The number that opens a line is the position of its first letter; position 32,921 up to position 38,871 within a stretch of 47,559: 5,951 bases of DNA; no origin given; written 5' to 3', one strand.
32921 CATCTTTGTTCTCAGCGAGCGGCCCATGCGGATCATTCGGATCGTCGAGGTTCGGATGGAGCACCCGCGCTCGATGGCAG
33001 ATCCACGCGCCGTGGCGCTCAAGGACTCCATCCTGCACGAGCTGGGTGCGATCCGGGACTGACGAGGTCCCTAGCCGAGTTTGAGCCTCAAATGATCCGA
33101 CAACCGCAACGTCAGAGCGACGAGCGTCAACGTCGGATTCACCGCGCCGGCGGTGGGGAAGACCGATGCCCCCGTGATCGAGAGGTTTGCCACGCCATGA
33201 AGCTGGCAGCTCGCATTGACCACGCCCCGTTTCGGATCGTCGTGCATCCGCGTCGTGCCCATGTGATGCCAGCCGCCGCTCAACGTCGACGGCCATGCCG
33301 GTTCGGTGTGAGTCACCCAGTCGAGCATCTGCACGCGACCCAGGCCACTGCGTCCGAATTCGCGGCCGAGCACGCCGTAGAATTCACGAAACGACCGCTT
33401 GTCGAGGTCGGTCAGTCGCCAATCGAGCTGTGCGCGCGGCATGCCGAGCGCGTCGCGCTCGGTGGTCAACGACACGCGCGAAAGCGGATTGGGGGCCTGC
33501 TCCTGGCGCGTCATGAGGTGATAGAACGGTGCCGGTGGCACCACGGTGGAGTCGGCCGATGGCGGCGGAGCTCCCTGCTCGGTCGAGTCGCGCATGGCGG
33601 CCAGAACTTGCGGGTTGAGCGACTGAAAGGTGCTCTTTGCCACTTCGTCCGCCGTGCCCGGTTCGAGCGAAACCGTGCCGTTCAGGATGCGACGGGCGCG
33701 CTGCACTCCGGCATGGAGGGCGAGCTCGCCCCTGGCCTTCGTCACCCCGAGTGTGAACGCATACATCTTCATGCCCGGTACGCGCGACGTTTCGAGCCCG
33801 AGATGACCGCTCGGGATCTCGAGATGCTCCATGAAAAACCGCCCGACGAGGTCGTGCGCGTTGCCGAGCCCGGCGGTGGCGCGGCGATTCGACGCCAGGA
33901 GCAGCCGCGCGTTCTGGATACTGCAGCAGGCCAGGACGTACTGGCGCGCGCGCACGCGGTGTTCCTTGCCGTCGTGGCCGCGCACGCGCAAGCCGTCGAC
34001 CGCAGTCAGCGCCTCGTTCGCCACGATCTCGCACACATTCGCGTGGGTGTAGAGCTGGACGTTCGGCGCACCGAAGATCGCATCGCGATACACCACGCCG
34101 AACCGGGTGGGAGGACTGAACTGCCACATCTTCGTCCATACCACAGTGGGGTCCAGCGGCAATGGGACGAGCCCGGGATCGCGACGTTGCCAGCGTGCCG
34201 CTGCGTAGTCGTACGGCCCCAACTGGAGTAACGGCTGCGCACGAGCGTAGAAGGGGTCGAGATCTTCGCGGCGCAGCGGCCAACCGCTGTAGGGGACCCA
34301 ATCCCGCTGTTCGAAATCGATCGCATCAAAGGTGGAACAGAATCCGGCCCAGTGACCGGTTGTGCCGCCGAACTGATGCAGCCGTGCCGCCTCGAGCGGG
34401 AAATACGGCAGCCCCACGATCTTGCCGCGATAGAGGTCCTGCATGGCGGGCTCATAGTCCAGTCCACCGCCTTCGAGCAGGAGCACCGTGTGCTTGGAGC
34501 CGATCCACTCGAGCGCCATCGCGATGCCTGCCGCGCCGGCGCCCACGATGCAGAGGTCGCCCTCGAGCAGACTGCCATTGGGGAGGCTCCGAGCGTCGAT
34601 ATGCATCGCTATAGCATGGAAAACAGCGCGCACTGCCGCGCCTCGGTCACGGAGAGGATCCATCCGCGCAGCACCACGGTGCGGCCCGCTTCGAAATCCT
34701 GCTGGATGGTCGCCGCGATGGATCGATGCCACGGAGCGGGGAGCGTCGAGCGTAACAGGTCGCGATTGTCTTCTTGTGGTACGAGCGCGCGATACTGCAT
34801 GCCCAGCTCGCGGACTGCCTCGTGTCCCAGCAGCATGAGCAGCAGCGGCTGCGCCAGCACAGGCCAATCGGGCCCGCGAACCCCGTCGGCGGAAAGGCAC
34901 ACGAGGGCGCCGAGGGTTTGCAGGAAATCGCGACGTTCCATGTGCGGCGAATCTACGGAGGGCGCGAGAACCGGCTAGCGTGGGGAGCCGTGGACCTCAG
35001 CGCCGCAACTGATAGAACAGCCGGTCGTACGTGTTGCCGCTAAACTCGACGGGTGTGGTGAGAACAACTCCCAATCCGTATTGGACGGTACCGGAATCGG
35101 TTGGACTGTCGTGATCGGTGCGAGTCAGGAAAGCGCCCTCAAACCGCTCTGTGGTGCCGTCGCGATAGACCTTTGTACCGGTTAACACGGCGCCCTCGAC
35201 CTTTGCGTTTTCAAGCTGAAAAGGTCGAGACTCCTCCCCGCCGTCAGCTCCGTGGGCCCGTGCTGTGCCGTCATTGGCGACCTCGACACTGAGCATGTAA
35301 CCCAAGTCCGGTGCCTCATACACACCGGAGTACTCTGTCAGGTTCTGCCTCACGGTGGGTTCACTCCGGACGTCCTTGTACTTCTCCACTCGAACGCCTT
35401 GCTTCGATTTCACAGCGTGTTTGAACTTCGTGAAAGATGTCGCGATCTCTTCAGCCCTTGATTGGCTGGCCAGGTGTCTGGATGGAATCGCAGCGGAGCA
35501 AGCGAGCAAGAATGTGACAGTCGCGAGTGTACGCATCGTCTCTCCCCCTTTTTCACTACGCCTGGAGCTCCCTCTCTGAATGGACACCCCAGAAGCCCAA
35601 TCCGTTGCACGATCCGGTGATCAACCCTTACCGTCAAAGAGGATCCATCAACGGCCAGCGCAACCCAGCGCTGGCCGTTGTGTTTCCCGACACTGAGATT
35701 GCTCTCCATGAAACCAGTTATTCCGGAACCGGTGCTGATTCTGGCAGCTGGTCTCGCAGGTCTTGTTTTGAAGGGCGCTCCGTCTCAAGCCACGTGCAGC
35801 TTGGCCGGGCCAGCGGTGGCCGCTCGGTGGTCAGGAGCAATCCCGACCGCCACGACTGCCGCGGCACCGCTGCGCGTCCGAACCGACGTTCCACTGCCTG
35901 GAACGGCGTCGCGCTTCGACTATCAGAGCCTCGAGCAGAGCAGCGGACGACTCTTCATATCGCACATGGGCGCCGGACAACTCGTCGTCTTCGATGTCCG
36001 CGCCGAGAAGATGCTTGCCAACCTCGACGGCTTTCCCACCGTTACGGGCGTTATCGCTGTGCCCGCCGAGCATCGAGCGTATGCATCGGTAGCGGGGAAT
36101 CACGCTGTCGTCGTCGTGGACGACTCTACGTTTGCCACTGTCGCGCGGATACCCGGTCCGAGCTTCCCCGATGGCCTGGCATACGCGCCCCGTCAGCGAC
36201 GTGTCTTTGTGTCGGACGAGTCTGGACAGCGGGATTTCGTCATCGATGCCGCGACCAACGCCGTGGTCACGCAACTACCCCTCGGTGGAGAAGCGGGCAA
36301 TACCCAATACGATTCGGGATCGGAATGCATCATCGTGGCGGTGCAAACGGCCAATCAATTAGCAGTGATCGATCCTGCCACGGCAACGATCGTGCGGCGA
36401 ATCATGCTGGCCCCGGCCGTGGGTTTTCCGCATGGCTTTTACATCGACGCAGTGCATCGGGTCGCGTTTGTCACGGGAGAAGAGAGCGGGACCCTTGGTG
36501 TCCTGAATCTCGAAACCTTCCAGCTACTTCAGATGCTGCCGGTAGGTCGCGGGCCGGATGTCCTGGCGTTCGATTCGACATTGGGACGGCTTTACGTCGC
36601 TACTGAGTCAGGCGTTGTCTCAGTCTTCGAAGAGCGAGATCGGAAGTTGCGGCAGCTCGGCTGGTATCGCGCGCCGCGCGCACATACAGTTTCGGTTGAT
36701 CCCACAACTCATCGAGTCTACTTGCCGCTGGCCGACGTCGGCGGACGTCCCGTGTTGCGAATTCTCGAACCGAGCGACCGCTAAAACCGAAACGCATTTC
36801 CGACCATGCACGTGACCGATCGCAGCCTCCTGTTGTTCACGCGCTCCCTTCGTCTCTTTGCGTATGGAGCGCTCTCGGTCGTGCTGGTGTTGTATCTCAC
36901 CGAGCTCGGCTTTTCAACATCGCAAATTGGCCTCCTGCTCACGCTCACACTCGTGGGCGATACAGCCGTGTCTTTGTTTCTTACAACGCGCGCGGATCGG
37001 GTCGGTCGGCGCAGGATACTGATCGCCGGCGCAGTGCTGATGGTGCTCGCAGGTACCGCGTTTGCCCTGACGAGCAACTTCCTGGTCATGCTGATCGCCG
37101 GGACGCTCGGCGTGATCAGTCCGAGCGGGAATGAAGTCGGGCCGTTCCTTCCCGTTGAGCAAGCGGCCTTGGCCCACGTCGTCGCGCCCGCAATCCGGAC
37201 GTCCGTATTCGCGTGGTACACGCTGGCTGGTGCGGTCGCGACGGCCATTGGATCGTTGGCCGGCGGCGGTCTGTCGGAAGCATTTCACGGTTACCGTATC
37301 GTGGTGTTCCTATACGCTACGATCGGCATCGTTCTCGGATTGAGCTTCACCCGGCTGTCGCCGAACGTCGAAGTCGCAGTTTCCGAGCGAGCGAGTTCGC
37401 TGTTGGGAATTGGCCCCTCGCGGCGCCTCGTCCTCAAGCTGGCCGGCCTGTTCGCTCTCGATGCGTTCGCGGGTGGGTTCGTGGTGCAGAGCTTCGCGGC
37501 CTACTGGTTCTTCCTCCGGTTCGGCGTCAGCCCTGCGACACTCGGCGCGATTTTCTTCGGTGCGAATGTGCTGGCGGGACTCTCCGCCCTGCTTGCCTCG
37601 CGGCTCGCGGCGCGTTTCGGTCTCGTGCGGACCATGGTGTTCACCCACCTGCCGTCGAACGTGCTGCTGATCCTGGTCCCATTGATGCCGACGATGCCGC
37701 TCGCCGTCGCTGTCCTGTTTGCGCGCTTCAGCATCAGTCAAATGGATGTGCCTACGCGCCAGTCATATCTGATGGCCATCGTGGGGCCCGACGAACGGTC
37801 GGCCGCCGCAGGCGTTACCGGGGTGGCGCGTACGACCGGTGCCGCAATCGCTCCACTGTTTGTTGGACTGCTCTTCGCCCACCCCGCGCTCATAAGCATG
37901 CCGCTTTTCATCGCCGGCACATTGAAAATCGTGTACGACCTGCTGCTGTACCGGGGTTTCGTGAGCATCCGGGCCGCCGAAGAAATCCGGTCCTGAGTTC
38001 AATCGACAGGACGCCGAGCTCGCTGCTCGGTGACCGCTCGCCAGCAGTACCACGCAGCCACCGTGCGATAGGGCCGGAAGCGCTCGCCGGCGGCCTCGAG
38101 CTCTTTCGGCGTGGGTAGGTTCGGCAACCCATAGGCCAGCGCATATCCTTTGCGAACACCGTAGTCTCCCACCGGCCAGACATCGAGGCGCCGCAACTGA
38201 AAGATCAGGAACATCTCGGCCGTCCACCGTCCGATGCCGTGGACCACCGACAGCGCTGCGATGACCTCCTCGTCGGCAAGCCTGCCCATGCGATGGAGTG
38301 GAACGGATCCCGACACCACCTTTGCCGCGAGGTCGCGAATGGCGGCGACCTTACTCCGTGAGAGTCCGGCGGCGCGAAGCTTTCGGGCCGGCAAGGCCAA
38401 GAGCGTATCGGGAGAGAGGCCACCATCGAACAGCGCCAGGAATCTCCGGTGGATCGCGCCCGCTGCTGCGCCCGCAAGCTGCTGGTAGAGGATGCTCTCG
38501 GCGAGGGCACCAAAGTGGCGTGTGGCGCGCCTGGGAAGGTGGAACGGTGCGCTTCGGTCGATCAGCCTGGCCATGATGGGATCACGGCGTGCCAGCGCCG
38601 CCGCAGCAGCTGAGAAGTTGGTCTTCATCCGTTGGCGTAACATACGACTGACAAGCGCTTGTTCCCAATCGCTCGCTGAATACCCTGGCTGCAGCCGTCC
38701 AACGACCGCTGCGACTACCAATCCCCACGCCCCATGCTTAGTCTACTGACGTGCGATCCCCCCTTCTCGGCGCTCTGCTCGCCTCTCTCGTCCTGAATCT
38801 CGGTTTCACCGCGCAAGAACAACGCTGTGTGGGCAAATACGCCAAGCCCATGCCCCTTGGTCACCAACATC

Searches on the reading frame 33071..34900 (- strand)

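Call 10: search_protein_families(library=pfam, proteins=[window:33071-34900:-], max_evalue=0.001)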
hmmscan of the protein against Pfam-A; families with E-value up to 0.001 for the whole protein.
window:33071-34900:- (609 aa): 3 families
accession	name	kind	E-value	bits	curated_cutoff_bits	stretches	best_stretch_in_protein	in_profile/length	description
PF05199.19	GMC_oxred_C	-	6.5e-26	92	24.6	1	471-596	2-138/139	GMC oxidoreductase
PF01266.30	DAO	-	6.2e-08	33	27.9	1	115-325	1-202/353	FAD dependent oxidoreductase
PF00732.25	GMC_oxred_N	-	0.00023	21.5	23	1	278-360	140-217/218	GMC oxidoreductase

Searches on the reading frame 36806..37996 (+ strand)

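Call 10: search_protein_families(library=pfam, proteins=[window:36806-37996:+], max_evalue=0.001)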
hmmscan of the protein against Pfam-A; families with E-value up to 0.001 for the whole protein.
window:36806-37996:+ (396 aa): 1 family
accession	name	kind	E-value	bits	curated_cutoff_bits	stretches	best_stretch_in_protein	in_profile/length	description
PF07690.21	MFS_1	-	7.2e-32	111.1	33.4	2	10-350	2-347/347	Major Facilitator Superfamily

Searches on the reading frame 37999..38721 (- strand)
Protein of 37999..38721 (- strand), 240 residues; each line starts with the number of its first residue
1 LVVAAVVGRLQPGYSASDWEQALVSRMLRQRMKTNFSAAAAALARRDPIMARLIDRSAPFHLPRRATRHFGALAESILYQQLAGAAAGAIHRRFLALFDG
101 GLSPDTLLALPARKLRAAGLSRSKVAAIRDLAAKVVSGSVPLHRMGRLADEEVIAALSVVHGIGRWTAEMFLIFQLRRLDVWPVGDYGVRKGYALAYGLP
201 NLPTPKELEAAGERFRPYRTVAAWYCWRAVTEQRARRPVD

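Call 10: search_protein_families(library=pfam, proteins=[window:37999-38721:-], max_evalue=0.001)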
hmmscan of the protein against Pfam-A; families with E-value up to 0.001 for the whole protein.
window:37999-38721:- (240 aa): 1 family
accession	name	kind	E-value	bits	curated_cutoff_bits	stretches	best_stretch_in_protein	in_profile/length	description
PF00730.31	HhH-GPD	-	2.2e-13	50.9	26.2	1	76-214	3-105/108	HhH-GPD superfamily base excision DNA repair protein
